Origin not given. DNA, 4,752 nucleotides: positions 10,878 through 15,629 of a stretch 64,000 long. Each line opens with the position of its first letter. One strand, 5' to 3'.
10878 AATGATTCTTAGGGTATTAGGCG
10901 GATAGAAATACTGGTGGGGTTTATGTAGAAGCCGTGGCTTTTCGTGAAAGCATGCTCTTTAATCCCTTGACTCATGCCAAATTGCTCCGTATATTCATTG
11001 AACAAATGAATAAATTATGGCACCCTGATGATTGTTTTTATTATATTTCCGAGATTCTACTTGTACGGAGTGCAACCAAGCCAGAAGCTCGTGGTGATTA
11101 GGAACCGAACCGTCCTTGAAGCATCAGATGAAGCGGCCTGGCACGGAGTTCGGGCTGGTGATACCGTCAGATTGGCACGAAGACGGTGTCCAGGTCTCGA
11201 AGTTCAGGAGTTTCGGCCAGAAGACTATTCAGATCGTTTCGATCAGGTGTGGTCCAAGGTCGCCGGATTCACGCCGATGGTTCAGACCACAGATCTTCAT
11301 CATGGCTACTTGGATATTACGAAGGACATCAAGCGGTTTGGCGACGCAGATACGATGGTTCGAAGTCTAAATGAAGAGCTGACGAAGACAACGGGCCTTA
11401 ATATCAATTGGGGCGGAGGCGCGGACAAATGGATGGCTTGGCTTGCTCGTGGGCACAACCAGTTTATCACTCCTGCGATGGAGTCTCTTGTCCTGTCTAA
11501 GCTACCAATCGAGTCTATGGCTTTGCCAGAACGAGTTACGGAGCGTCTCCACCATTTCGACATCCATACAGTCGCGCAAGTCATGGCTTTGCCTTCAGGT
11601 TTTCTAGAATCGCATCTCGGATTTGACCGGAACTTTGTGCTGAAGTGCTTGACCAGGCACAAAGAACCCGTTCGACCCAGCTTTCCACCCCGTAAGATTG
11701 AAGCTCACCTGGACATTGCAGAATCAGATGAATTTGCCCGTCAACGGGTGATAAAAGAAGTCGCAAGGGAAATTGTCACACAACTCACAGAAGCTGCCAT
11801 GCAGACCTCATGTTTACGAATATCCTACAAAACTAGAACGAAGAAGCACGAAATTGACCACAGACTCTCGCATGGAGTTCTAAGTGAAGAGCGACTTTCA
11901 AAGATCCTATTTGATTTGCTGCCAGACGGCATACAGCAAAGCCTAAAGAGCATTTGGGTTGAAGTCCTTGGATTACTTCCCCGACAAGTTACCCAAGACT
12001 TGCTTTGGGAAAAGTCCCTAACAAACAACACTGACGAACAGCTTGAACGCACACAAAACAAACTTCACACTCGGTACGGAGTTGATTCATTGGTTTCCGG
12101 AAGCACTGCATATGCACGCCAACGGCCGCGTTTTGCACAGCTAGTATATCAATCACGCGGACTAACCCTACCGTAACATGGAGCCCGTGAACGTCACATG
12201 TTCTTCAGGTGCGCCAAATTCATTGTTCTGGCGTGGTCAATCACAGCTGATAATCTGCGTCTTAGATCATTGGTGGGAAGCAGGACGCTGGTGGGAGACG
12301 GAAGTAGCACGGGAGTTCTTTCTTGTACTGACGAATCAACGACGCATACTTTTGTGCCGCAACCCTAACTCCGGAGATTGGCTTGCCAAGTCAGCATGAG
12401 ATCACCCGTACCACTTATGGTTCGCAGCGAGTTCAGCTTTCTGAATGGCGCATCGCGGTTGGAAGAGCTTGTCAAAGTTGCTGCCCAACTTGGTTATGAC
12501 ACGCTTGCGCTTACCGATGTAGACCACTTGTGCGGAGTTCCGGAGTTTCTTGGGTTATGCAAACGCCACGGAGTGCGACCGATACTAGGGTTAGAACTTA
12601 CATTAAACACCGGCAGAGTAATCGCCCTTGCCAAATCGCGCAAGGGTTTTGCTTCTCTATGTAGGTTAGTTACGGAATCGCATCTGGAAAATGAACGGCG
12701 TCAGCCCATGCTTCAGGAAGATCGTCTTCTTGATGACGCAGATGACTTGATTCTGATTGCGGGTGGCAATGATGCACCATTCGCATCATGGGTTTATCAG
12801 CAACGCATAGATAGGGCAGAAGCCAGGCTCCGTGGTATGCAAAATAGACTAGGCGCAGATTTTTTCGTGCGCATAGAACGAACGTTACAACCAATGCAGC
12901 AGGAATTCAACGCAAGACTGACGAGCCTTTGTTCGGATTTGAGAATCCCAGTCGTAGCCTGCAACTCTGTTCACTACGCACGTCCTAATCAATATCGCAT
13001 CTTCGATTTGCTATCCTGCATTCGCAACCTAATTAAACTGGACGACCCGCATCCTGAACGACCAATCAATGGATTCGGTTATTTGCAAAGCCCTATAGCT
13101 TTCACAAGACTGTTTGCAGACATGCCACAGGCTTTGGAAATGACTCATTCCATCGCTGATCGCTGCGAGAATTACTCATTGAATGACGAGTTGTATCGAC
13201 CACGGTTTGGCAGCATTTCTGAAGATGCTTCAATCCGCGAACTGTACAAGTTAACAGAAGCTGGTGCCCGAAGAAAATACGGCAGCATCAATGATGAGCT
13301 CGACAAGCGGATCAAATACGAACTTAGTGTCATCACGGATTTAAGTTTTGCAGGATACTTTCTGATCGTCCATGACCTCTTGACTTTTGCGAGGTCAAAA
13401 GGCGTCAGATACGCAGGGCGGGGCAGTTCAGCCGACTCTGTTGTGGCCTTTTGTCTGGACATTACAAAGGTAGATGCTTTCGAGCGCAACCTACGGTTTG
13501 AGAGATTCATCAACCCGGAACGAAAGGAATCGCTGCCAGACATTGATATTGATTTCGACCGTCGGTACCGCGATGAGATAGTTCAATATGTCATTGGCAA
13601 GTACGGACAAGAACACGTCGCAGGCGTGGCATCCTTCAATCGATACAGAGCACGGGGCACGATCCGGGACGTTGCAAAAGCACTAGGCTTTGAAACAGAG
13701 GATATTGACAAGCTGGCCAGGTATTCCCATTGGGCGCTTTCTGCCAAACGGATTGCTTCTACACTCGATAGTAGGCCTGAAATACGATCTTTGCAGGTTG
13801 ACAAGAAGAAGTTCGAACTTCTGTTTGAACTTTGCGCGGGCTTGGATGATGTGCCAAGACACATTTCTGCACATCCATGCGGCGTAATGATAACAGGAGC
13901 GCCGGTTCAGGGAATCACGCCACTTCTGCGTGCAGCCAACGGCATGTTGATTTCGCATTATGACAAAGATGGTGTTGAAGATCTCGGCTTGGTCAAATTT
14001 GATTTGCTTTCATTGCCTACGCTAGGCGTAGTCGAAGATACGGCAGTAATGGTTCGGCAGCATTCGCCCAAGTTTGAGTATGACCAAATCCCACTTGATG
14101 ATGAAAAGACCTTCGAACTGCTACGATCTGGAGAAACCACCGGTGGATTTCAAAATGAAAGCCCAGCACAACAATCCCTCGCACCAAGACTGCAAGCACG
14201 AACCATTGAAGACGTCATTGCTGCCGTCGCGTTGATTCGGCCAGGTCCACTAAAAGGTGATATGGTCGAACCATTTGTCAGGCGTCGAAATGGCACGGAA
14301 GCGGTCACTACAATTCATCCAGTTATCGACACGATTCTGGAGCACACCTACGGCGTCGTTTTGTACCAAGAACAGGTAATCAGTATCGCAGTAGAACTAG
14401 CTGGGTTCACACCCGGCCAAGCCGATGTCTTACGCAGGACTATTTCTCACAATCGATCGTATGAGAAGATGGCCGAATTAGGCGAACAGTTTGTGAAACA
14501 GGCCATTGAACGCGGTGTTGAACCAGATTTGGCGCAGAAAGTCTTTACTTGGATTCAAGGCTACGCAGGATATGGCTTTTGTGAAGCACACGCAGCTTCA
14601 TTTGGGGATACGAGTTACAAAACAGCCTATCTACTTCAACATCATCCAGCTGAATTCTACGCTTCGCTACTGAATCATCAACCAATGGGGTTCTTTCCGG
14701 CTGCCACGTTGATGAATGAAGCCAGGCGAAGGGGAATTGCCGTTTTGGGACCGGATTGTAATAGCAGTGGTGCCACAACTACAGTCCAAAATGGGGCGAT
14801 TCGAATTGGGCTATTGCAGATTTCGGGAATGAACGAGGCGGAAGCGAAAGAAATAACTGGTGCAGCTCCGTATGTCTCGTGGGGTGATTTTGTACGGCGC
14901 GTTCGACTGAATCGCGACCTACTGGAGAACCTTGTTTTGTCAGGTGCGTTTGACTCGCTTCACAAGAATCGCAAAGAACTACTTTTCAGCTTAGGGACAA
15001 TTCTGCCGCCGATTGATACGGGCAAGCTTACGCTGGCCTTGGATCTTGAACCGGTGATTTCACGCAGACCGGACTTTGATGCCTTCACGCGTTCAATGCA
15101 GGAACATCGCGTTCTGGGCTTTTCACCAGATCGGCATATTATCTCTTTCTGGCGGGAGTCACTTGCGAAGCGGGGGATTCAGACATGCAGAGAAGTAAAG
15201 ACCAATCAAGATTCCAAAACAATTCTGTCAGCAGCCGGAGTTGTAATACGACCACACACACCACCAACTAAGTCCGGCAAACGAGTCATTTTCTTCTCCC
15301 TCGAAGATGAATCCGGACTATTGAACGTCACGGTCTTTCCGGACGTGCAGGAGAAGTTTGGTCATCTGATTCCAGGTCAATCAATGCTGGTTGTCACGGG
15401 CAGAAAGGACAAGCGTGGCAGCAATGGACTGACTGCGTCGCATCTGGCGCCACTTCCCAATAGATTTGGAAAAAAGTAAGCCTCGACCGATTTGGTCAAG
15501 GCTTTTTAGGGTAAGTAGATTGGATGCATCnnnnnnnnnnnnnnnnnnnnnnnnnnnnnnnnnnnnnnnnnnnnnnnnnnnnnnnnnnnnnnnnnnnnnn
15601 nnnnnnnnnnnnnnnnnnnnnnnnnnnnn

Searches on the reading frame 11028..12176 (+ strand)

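Call 22: search_protein_families(library=pfam, proteins=[window:11028-12176:+], max_evalue=0.0001)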
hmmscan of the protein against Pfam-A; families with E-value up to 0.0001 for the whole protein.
window:11028-12176:+ (382 aa): 1 family
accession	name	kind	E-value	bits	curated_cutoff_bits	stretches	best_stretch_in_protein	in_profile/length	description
PF00817.25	IMS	-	2e-16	60.7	23.2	1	21-140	22-146/148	impB/mucB/samB family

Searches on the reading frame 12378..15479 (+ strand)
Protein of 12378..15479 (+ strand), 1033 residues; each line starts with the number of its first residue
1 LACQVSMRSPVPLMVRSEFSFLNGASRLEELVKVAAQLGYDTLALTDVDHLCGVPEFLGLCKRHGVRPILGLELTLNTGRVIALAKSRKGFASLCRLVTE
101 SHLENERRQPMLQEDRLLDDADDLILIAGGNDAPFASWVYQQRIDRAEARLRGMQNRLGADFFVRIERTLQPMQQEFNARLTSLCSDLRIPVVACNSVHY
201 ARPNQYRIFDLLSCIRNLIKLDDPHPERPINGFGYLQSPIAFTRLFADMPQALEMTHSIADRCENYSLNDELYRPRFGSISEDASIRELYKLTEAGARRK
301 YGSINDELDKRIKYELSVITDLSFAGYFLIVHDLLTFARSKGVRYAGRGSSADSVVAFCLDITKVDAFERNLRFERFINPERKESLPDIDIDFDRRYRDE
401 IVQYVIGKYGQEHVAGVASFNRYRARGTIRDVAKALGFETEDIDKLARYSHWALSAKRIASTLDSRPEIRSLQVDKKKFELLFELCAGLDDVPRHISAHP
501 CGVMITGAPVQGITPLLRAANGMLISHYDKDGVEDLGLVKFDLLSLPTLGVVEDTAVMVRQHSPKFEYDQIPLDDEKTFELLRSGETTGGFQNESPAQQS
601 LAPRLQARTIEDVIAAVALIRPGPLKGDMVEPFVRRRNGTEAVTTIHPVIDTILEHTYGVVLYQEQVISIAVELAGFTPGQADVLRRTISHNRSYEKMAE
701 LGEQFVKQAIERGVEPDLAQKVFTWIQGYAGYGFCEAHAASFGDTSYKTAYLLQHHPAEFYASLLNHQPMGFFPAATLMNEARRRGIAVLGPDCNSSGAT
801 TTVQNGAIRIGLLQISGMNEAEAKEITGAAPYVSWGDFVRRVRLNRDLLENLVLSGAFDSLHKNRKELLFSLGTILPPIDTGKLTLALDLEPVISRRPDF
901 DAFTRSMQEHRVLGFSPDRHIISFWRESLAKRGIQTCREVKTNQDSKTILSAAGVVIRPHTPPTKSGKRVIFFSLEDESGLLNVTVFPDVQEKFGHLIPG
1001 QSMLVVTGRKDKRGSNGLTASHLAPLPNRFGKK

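Call 22: search_protein_families(library=pfam, proteins=[window:12378-15479:+], max_evalue=0.0001)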
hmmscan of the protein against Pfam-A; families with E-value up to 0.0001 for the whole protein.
window:12378-15479:+ (1033 aa): 5 families
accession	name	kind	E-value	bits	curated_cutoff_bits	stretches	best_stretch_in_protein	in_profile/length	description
PF07733.18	DNA_pol3_alpha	-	3.5e-77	260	23.9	1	288-544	2-259/260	Bacterial DNA polymerase III alpha NTPase domain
PF17657.6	DNA_pol3_finger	-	1e-50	171.8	22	1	548-712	1-165/166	Bacterial DNA polymerase III alpha subunit finger domain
PF02811.25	PHP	-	1e-23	84.9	26.4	1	15-166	4-161/164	PHP domain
PF14579.12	HHH_6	-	4.2e-19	69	25.6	1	786-868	1-90/90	Helix-hairpin-helix motif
PF01336.31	tRNA_anti-codon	-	2.9e-07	30.8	27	1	960-1015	11-61/75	OB-fold nucleic acid binding domain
